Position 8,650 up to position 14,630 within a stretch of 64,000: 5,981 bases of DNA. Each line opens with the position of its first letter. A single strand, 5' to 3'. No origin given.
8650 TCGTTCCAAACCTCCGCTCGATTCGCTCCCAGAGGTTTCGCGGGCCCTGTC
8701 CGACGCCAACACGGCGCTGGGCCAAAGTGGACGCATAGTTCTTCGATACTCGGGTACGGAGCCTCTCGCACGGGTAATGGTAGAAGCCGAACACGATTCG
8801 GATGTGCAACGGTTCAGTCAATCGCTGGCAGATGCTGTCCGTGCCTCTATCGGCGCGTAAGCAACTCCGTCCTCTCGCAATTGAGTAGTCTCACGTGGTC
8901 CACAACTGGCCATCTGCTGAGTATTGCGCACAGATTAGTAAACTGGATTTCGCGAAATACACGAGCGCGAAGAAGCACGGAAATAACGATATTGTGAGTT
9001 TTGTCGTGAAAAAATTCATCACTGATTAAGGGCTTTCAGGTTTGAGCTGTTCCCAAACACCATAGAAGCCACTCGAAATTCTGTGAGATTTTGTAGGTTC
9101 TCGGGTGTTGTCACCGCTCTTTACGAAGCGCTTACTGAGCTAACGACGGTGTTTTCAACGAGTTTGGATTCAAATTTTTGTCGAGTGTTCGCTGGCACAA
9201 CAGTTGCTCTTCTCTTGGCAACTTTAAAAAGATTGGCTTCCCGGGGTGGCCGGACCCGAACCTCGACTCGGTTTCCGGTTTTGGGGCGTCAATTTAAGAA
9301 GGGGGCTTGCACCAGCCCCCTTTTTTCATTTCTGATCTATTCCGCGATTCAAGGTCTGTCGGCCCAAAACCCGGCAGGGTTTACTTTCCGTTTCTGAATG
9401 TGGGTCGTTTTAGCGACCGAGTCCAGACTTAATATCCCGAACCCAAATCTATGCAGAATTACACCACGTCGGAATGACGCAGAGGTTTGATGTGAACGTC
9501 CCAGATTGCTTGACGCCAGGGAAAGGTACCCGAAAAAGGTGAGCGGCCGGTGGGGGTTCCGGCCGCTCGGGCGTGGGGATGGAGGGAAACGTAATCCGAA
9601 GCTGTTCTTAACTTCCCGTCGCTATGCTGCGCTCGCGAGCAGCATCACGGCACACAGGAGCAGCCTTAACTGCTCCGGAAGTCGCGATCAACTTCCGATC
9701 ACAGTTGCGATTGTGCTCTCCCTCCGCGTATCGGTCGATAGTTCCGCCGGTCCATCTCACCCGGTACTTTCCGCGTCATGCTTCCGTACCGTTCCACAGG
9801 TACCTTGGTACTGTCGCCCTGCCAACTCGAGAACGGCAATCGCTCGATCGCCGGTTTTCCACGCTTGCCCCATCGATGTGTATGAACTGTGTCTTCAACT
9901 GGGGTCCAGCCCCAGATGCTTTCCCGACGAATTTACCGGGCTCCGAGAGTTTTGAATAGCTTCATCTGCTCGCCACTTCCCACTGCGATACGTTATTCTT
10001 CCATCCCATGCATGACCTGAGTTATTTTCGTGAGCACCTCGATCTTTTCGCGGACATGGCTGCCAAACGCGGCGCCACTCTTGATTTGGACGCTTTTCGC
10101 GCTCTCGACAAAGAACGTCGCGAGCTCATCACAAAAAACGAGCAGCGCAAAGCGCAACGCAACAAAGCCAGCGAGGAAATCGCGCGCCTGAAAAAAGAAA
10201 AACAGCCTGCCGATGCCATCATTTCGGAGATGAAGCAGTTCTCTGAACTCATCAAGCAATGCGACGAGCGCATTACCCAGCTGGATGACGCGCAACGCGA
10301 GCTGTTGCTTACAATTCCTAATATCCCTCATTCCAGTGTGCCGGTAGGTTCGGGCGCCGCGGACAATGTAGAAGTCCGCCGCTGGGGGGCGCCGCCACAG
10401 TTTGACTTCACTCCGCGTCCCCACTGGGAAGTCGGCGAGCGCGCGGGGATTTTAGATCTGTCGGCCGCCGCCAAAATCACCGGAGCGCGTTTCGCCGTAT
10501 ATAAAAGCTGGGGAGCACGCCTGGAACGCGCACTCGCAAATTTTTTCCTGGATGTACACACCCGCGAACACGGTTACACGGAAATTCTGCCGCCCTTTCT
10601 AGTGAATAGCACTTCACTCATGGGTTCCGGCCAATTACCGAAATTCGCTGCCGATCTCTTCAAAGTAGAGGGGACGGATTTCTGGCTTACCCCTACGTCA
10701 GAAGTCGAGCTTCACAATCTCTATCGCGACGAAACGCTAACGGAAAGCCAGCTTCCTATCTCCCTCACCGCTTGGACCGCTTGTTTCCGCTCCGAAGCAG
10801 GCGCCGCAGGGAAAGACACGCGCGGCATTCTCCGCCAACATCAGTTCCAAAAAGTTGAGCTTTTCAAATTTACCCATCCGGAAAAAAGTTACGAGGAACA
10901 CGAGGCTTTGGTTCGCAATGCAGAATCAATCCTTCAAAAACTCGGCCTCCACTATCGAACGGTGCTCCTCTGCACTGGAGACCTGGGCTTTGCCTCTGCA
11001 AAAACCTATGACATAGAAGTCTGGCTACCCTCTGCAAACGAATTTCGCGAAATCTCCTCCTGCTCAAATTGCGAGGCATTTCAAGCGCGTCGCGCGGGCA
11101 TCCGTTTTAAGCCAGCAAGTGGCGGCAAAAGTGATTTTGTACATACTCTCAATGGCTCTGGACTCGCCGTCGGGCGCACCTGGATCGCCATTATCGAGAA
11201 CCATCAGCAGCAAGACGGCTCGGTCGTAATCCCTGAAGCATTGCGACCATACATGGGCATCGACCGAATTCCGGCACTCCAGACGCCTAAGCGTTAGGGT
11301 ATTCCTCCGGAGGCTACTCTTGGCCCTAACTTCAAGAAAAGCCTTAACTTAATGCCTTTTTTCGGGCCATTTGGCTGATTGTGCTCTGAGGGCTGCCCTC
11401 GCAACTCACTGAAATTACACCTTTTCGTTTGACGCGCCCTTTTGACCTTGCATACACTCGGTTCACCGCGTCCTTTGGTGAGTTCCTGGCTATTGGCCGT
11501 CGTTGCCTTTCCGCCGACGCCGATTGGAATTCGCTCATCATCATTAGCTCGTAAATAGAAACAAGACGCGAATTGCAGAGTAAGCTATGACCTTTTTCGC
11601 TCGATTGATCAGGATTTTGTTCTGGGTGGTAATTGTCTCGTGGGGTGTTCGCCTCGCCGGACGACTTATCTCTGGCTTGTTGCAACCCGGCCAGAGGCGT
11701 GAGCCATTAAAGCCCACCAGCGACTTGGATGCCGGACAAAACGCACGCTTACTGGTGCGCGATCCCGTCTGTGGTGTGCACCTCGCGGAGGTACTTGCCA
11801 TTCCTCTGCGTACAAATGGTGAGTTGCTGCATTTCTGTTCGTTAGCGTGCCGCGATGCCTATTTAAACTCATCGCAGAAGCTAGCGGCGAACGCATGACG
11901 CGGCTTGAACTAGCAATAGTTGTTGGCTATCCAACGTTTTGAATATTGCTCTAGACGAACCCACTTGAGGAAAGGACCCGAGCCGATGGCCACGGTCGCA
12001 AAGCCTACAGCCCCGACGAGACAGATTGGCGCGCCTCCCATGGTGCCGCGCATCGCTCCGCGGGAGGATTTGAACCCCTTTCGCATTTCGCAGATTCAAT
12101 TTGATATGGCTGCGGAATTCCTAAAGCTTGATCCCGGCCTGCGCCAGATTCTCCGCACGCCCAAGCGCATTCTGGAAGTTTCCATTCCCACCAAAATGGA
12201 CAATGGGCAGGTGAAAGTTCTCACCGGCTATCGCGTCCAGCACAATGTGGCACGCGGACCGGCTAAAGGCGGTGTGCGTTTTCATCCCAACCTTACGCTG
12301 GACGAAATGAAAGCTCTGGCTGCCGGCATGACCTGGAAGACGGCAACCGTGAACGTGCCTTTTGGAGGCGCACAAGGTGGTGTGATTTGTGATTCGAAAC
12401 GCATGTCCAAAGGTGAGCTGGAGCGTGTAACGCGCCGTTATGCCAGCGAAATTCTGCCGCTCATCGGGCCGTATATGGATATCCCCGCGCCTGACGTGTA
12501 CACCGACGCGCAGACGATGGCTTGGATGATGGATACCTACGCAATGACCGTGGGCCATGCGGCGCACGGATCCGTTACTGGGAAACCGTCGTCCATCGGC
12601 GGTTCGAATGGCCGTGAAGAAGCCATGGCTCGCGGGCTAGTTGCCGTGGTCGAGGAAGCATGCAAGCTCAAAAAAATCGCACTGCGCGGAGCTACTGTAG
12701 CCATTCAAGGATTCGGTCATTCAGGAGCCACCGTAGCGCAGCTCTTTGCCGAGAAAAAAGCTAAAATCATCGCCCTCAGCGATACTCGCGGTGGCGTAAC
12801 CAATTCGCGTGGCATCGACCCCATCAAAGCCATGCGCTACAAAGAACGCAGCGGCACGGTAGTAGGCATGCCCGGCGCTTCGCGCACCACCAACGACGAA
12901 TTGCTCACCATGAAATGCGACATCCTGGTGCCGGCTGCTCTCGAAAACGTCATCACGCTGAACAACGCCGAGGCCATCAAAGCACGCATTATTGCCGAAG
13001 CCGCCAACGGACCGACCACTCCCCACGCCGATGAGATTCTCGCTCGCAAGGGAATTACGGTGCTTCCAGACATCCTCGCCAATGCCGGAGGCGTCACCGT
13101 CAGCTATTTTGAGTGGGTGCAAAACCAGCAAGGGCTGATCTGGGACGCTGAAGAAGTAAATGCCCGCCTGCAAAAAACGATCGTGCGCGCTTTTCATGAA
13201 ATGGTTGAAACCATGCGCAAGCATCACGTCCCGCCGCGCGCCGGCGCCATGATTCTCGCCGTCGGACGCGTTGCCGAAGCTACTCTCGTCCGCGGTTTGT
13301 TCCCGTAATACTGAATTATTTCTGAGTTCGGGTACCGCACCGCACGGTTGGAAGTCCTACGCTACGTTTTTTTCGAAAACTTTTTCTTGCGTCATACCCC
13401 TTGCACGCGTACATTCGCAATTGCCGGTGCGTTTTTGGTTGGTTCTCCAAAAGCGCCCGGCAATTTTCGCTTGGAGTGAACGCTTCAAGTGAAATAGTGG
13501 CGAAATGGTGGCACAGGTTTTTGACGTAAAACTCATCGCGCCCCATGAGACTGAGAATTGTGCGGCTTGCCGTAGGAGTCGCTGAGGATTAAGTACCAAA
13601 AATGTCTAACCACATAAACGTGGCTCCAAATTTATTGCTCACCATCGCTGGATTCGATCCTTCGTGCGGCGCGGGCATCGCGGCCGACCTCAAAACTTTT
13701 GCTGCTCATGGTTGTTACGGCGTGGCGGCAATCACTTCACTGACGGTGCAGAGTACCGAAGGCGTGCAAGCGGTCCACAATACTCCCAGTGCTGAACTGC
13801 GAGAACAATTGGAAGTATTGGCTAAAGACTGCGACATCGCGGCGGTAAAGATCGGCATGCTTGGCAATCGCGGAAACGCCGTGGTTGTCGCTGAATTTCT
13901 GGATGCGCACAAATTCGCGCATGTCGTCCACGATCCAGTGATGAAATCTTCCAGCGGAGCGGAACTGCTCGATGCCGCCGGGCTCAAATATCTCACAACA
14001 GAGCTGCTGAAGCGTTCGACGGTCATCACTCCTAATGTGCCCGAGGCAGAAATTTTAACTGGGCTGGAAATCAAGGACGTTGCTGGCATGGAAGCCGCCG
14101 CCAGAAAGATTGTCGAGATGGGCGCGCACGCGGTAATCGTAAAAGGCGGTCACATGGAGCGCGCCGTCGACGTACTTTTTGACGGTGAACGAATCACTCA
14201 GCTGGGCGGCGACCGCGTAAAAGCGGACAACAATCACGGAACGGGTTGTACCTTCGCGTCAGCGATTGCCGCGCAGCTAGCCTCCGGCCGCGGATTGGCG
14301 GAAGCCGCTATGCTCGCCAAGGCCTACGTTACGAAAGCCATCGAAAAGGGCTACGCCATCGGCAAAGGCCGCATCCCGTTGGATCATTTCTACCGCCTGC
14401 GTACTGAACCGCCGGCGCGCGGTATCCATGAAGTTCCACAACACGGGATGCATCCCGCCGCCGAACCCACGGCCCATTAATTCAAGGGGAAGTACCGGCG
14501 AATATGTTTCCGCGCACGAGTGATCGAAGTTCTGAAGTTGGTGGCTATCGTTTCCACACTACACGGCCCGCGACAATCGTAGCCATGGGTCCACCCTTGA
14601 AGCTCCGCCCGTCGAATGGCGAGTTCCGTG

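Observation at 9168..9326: Complete sigma-54 transcription unit with no ORF: candidate novel small RNA downstream of glmM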

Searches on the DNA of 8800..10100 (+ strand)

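Call 4: search_rna_families(source=window, start=8800, end=10100, threshold=evalue, max_evalue=10, show_alignments=3)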
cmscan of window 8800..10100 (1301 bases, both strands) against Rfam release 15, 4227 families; matches with E-value up to 10: 4.
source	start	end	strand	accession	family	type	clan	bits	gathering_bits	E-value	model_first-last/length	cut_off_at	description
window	9528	9572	-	RF00236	ctRNA_pGA1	Gene; antisense;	-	19.2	45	0.58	1-79/79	no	ctRNA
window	9238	9336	+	RF00096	U8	Gene; snRNA; snoRNA; CD-box;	-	18.6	41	1.2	1-135/135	no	U8 small nucleolar RNA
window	9167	9294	+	RF02412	snoR144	Gene; snRNA; snoRNA; HACA-box;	-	16.5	100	3.7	1-145/145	no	Small nucleolar RNA snoR144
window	9241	9326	+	RF02233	sX14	Gene; sRNA;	-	15.9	80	4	1-92/92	no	Xanthomonas sRNA sX14/Xoo3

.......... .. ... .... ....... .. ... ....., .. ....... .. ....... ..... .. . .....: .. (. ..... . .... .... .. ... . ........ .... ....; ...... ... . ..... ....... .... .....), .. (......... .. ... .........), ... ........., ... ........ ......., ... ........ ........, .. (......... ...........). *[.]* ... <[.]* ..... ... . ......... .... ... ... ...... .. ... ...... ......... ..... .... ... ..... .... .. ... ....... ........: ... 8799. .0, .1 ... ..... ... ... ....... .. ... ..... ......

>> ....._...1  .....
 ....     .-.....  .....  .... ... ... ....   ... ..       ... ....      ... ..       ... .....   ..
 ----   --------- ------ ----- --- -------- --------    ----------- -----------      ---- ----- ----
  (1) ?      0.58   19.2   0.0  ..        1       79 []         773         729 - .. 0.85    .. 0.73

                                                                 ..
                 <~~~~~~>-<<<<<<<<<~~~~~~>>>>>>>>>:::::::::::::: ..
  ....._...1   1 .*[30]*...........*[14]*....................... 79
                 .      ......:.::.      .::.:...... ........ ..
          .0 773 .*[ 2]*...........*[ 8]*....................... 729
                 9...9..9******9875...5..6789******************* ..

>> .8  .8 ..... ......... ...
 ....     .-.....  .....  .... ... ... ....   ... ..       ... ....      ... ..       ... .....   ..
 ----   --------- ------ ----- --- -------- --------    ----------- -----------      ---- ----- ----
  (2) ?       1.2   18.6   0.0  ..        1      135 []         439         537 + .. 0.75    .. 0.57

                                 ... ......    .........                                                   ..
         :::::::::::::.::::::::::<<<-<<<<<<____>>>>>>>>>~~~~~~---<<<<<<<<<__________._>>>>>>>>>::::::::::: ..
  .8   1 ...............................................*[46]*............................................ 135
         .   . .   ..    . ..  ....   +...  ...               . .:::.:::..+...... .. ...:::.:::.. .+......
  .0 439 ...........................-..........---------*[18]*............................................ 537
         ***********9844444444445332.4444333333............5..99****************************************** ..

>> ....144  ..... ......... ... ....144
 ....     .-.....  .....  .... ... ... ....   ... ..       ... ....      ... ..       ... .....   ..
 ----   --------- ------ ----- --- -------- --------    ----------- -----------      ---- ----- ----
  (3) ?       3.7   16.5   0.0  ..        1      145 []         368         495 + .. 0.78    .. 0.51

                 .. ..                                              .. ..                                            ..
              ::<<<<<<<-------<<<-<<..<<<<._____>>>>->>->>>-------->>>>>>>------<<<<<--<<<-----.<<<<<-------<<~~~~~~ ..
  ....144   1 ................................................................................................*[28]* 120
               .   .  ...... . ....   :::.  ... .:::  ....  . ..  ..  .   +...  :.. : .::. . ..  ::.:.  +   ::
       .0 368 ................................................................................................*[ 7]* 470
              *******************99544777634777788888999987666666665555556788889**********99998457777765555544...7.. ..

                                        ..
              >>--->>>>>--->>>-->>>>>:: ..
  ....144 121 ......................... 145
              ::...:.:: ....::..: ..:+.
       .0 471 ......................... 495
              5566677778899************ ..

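Call 29: build_rna_model(alignment_id=A1)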
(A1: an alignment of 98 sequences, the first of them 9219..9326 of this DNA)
Model R1 built from alignment A1 (98 sequences, 121 columns); structure: RNAalifold consensus.
model positions 108; base pairs 25; branch points 1; effective number of sequences 1.15; information 0.589 bits per position. Calibrated on 0.2 Mb of random sequence (short: E-values are rough).
structure used (alignment columns):
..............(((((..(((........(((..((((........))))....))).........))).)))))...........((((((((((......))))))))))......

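Call 30: search_with_rna_model(model_id=R1, sources=[window, L005, L006, L012, L013, L014, L015, L016, L017, L019, L020, L021, L022, L023, L024, L025, L026, L027, L028, L029, L032, L033, L034, L035, L036, L037, L038, L039, L040, L041, L042, L044, L045, L046, L052, L053, L057, L079], max_evalue=1)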
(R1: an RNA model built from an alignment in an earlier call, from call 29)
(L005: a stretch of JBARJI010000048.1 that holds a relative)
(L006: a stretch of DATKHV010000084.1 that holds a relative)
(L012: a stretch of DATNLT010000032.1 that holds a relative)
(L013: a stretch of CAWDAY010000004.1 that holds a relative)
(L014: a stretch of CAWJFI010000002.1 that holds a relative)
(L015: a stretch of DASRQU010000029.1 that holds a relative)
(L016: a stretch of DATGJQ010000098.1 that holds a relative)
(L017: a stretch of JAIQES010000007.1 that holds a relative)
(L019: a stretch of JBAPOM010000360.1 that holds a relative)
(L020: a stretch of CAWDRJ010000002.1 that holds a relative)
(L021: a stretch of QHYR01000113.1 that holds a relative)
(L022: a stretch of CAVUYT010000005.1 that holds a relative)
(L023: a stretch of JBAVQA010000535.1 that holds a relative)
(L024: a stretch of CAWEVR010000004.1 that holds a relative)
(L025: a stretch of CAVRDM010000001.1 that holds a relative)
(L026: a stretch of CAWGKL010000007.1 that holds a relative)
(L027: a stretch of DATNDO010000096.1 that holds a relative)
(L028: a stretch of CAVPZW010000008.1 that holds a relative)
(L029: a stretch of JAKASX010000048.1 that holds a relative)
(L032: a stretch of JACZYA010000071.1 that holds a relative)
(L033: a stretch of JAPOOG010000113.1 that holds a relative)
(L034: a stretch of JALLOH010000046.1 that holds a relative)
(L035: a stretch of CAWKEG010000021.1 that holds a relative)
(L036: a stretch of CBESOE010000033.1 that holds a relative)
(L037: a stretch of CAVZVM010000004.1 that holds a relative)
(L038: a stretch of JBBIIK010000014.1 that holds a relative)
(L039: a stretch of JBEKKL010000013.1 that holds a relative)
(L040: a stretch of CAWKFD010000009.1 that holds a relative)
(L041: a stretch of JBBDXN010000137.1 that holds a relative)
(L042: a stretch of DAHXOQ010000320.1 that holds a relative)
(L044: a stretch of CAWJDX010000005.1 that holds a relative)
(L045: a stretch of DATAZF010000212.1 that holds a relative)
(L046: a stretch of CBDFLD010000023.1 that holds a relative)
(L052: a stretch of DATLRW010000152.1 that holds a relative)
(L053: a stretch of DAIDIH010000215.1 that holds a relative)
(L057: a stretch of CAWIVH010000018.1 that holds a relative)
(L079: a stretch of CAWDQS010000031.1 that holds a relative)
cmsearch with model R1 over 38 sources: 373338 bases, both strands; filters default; matches with E-value up to 1: 16.
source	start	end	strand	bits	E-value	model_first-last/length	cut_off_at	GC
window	9219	9325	+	122.8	7.9e-27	1-108/108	no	0.55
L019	5591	5695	+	39.4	6.3e-07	1-108/108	no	0.65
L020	7308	7407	+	32.4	3e-05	1-108/108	no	0.66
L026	5593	5702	+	30.7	7.5e-05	1-108/108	no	0.62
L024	5702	5801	+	30.5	8.7e-05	1-108/108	no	0.61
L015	5514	5621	+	29.5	0.00015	1-108/108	no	0.55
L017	5678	5776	+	26.7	0.0007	1-108/108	no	0.58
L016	7425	7527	+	24.4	0.0024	1-108/108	no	0.57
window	9296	9349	-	23.2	0.0047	1-108/108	no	0.48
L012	5517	5609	+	21.3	0.014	1-108/108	no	0.61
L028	5527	5631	+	20.6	0.02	1-108/108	no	0.54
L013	5519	5621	+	19.1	0.045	1-108/108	no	0.58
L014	5519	5623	+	19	0.047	1-108/108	no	0.56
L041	1804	1921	-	18.1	0.08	1-108/108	no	0.64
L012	5581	5638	-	18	0.084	1-108/108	no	0.66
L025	5654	5755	+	16.4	0.2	1-108/108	no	0.62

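Call 68: search_with_rna_model(model_id=R1, sources=[L201, L202, L203], max_evalue=0.1)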
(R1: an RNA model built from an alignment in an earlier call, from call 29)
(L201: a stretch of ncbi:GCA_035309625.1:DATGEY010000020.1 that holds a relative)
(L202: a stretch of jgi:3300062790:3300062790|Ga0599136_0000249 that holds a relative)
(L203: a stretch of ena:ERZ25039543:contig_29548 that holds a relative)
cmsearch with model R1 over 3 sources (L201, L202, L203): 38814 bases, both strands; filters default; matches with E-value up to 0.1: 2.
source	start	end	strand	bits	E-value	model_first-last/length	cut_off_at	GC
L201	8767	8876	+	120.1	3.5e-27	1-108/108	no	0.55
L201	8847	8941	-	21.8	0.0011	1-108/108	no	0.6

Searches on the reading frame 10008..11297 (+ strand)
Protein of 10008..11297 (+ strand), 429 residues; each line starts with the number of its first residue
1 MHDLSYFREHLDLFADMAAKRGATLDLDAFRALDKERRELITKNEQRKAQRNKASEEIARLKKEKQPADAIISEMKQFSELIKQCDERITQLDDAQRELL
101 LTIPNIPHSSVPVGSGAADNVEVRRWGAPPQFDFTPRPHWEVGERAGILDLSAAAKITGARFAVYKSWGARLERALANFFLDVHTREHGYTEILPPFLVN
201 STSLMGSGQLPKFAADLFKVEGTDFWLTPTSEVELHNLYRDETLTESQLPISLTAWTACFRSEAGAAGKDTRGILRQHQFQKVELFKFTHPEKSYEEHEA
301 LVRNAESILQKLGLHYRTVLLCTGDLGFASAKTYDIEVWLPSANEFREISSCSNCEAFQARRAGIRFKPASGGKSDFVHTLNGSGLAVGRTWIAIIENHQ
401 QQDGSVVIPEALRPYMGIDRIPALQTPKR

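Call 34: search_protein_families(library=pfam, proteins=[window:10008-11297:+], max_evalue=0.00001)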
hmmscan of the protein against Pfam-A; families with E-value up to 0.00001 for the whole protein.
window:10008-11297:+ (429 aa): 2 families
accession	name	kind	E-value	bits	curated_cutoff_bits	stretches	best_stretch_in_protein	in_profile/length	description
PF00587.30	tRNA-synt_2b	-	4.5e-41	141.3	29.3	1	222-399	8-179/179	tRNA synthetase class II core domain (G, H, P, S and T)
PF02403.27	Seryl_tRNA_N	-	3.4e-26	92.1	28.2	1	1-107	1-108/108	Seryl-tRNA synthetase N-terminal domain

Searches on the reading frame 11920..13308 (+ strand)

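Call 34: search_protein_families(library=pfam, proteins=[window:11920-13308:+], max_evalue=0.00001)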
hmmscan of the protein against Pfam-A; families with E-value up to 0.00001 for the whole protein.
window:11920-13308:+ (462 aa): 2 families
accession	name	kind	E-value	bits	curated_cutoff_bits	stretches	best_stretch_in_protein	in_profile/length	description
PF00208.27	ELFV_dehydrog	-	6.6e-76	255.6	23.4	1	227-459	1-241/241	Glutamate/Leucine/Phenylalanine/Valine dehydrogenase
PF02812.23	ELFV_dehydrog_N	-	6.1e-56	188.1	25.3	1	81-208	1-128/129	Glu/Leu/Phe/Val dehydrogenase, dimerisation domain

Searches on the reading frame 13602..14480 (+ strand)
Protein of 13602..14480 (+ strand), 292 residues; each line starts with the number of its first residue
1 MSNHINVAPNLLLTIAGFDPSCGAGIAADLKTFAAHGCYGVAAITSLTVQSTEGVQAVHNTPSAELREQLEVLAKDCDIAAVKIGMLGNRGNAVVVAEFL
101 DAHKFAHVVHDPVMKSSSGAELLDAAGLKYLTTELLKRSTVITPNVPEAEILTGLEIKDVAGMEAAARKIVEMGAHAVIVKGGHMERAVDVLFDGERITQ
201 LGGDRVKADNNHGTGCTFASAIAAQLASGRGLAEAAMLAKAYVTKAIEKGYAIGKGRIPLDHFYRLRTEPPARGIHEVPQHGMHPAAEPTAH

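Call 34: search_protein_families(library=pfam, proteins=[window:13602-14480:+], max_evalue=0.00001)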
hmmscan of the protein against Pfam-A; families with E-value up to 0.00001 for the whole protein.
window:13602-14480:+ (292 aa): 3 families
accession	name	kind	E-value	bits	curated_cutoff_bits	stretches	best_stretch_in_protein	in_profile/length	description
PF08543.17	Phos_pyr_kin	-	3.9e-86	288.9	27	1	19-260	1-245/246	Phosphomethylpyrimidine kinase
PF00294.29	PfkB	-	1.9e-10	41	25.8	1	95-252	147-295/302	pfkB family carbohydrate kinase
PF01256.23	Carb_kinase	-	8.4e-06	25.9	27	0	60-244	44-217/242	NAD(P)H-hydrate dehydratase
